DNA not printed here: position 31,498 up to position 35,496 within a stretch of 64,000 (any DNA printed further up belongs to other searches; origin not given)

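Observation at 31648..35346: FlgL is about four times its canonical size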

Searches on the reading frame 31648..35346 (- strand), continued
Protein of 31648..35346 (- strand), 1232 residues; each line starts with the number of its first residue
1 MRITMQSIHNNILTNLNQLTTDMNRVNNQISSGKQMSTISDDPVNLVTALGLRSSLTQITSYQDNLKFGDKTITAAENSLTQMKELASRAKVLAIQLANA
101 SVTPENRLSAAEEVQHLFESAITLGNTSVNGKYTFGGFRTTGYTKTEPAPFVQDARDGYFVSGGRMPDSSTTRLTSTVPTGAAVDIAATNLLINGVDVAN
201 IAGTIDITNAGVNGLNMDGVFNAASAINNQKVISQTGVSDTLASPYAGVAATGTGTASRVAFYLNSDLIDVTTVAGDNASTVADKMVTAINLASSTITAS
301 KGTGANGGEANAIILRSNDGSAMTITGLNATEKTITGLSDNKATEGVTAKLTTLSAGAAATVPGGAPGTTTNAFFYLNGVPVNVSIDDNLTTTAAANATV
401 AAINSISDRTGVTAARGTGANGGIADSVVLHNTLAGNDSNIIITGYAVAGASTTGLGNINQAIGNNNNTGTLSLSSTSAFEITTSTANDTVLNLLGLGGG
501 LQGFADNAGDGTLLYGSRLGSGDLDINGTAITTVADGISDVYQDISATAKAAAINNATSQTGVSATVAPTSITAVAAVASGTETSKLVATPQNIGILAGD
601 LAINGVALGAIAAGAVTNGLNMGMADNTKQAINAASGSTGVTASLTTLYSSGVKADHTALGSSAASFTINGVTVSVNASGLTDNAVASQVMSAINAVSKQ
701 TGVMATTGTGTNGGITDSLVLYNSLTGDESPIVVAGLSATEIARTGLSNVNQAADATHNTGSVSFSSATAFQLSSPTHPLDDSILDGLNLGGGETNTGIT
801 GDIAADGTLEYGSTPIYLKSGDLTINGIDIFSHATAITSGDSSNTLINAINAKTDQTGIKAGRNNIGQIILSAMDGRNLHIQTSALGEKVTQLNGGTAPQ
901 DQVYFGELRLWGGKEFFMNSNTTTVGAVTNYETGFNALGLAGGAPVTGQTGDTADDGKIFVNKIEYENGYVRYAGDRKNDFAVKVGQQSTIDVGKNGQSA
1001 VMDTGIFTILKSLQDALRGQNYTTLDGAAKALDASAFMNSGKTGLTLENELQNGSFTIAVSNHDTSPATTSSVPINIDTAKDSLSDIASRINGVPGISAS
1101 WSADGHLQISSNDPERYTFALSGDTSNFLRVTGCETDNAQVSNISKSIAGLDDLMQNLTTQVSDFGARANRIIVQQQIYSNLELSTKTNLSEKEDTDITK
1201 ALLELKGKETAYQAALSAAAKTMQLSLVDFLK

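Call 37: predict_structure(alignment_id=A1)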
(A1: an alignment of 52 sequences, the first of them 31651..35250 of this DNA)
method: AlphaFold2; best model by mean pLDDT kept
length: 1200 residues; sequences in the alignment: 52
mean_pLDDT: 86.9   pTM: 0.80
mean pLDDT of the five models: 86.9, 86.1, 84.2, 82.4, 80.0
residues with pLDDT >= 90: 607; 70-90: 524; 50-70: 39; < 50: 30
segments of 3 or more residues with pLDDT < 50: 1-11, 1187-1190, 1192-1200
pLDDT, mean of each block of 10 residues (from residue 1): 35 60 77 84 89 92 84 86 92 86 74 81 86 79 88 89 90 87 92 91 87 92 83 92 88 96 95 92 93 88 87 91 93 76 88 86 92 92 94 95 93 85 92 92 91 86 86 86 89 93 88 91 93 91 91 92 94 94 91 93 88 94 87 88 91 95 88 94 95 89 91 93 93 94 93 90 86 92 91 92 89 90 91 91 90 93 88 90 90 83 88 84 90 84 84 79 86 91 90 90 89 89 93 82 90 89 90 91 89 92 87 90 91 84 80 70 54 53 51 42
secondary structure, 60 per line:
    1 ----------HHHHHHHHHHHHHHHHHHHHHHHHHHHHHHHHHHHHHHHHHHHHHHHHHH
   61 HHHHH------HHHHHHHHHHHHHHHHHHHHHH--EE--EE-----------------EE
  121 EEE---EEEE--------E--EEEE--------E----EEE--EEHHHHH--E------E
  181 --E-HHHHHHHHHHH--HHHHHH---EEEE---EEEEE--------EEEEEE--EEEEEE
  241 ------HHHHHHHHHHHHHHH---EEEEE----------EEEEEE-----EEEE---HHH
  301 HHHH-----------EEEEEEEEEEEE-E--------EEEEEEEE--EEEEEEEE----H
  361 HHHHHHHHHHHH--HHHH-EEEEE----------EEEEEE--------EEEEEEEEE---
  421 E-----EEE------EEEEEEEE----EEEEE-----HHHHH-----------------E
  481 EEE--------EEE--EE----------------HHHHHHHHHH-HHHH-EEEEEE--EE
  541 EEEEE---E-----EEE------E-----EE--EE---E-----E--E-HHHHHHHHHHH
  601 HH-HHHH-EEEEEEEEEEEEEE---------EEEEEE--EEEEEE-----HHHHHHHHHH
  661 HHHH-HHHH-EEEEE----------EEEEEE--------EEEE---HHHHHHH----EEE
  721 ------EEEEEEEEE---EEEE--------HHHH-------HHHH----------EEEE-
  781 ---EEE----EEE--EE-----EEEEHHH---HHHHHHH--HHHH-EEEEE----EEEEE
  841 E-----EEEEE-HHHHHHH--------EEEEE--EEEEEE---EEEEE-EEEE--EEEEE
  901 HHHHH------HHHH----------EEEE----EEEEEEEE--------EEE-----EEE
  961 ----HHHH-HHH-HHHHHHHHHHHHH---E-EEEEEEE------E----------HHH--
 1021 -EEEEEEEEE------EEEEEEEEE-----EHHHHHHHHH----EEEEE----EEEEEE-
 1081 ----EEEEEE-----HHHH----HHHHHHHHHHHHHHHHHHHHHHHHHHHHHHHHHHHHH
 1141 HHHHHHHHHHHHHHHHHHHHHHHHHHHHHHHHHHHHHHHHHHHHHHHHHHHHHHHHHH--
elements in order (helices of 4 or more, strands of 3 or more residues): H11-65 H72-93 E119-123 E127-130 E142-145 E159-161 H166-170 H185-195 H198-203 E207-210 E214-218 E227-232 E235-240 H247-261 E265-269 E280-285 E291-294 H298-304 E316-327 E338-345 E348-355 H360-372 H375-378 E380-384 E395-400 E409-417 E427-429 E436-443 E448-452 H458-462 E480-483 E492-494 H515-524 H526-529 E531-536 E539-545 E555-557 H590-602 H604-607 E609-622 E632-637 E640-645 H651-664 H666-669 E671-675 E686-691 E700-703 H707-713 E718-720 E727-735 E739-742 H751-754 H762-765 E776-779 E784-786 E791-793 E803-806 H813-819 H822-825 E827-831 E836-841 E847-851 H853-859 E868-872 E875-880 E884-888 E890-893 E896-900 H901-905 H912-915 E926-929 E934-941 E950-952 E958-960 H965-968 H974-986 E992-998 E1022-1030 E1037-1045 H1052-1060 E1065-1069 E1074-1079 E1085-1090 H1096-1099 H1104-1198

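Call 40: fold_search(model_id=the predicted structure, library=pdb)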
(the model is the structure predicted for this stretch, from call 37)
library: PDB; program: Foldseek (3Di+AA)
matches with E <= 10: 184; with E <= 0.001: 26
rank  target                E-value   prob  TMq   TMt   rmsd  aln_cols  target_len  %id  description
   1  9au6_A                1.9e-07  0.96  0.10  0.15  37.6      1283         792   10  Cryo-EM of Geovibrio thiophilus flagellum (released 2024-11-13)
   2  9ygu_A7               3.9e-07  1.00  0.08  0.19  22.3       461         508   14  Flagella filament structure in H. pylori composed of flagellin FlaA (released 2026-02-25)
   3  9yh1_A1               5.2e-06  1.00  0.09  0.19  19.1       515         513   16  Structure of flagellin FlaB filament in H. pylori (released 2026-02-25)
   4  8sug_A                5.5e-06  1.00  0.08  0.20  21.7       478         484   14  Cryo-EM structure of the wild type P. aeruginosa flagellar filament (released 2023-06-14)
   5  6x80_A                1.0e-05  1.00  0.09  0.18  18.8       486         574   15  Structure of the Campylobacter jejuni G508A Flagellar Filament (released 2020-07-08)
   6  2zbi_B                6.3e-05  1.00  0.07  0.28  23.9       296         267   19  Crystal structure of a bacterial cell-surface flagellin (released 2008-02-05)
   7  2zbi_A                8.5e-05  1.00  0.07  0.28  23.5       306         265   19  Crystal structure of a bacterial cell-surface flagellin (released 2008-02-05)
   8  9gsx_Z                1.0e-04  0.51  0.08  0.13  34.1       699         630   12  Campylobacter hook-filament junction-cap complex (released 2025-04-09)
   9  3k8w                  1.1e-04  1.00  0.08  0.32  23.8       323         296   18  Crysatl structure of a bacterial cell-surface flagellin N20C45 (released 2010-10-06)
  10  9n8a_A1               1.2e-04  1.00  0.09  0.21  11.6       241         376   17  In situ structure of the sheathed FlaD flagellar filament in Vibrio cholerae (released 2025-09-24)
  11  9gsx_A                1.5e-04  0.98  0.17  0.25  33.1      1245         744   11  Campylobacter hook-filament junction-cap complex (released 2025-04-09)
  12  9p7r_A1               1.6e-04  1.00  0.09  0.21  11.6       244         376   16  In situ structure of the sheathed FlaB flagellar filament in Vibrio cholerae (released 2025-09-24)
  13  9n8h_A                1.6e-04  1.00  0.08  0.20  12.7       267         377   15  In situ sheathed flagellar filament of Vibrio cholerae resolved with helical reconstruction. (released 2025-09-24)
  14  4nx9                  1.7e-04  1.00  0.06  0.25  28.4       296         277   15  Crystal structure of Pseudomonas aeruginosa flagellin FliC (released 2014-01-29)
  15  3k8v_B                2.4e-04  1.00  0.08  0.28  23.6       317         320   18  Crysatl structure of a bacterial cell-surface flagellin N20C20 (released 2010-10-06)
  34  9go6_S                4.6e-03  1.00  0.09  0.31   3.1       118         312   24  Salmonella hook-filament junction complex (released 2025-04-09)
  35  9go6_U                4.9e-03  1.00  0.09  0.31   4.2       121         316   26  Salmonella hook-filament junction complex (released 2025-04-09)
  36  9go6_N                5.7e-03  1.00  0.09  0.31   4.2       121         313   26  Salmonella hook-filament junction complex (released 2025-04-09)
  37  9go6_Q                6.0e-03  1.00  0.09  0.31   4.3       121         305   26  Salmonella hook-filament junction complex (released 2025-04-09)
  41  9go6_M                8.2e-03  1.00  0.09  0.30   4.9       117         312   24  Salmonella hook-filament junction complex (released 2025-04-09)
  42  9go6_R                1.2e-02  1.00  0.09  0.32   4.2       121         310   24  Salmonella hook-filament junction complex (released 2025-04-09)
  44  9go6_P                2.3e-02  1.00  0.09  0.32   4.1       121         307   24  Salmonella hook-filament junction complex (released 2025-04-09)
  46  9go6_V                2.6e-02  1.00  0.09  0.31   3.3       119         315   23  Salmonella hook-filament junction complex (released 2025-04-09)
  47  9go6_L                2.6e-02  1.00  0.09  0.31   3.0       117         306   23  Salmonella hook-filament junction complex (released 2025-04-09)
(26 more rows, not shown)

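Call 62: find_encoding_contigs(protein=P0009, flank=10000, max_places=1)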
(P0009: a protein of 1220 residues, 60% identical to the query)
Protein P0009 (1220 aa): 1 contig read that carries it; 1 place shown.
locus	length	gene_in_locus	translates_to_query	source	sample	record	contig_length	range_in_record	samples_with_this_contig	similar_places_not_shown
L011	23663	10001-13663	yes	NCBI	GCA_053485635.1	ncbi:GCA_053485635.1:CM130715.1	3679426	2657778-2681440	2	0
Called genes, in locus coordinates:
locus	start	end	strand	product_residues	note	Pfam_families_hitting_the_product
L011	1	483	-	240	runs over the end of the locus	PF06508:QueC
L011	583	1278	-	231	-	PF17746:SfsA_N, PF03749:SfsA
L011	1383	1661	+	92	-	PF01312:Bac_export_2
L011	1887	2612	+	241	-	PF00460:Flg_bb_rod (weak), PF22692:LlgE_F_G_D1, PF06429:Flg_bbr_C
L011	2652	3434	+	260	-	PF00460:Flg_bb_rod, PF22692:LlgE_F_G_D1, PF06429:Flg_bbr_C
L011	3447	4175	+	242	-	PF08666:SAF, PF13144:ChapFlgA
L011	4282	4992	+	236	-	PF02107:FlgH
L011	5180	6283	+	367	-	PF02119:FlgI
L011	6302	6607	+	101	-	PF10135:Rod-binding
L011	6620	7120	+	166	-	PF05130:FlgN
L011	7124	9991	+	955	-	PF00460:Flg_bb_rod (weak), PF22638:FlgK_D1, PF06429:Flg_bbr_C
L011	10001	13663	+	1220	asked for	PF00669:Flagellin_N, PF07196:Flagellin_IN (faint)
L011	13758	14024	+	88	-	PF02599:CsrA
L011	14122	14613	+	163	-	PF02623:FliW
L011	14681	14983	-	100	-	PF04316:FlgM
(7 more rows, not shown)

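Call 63: find_encoding_contigs(protein=P0020, flank=6000, max_places=1)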
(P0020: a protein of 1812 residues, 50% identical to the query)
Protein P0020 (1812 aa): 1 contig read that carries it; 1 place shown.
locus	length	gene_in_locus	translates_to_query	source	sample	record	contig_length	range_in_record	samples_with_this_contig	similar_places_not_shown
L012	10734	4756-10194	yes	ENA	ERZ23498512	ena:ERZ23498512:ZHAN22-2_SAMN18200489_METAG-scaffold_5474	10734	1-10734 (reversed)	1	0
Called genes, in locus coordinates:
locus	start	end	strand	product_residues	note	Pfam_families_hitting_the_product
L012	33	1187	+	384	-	PF02119:FlgI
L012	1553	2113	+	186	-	PF05130:FlgN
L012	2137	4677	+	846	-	PF22638:FlgK_D1, PF06429:Flg_bbr_C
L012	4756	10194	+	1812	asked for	PF00669:Flagellin_N, PF07196:Flagellin_IN (weak)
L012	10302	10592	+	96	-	PF02599:CsrA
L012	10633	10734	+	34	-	?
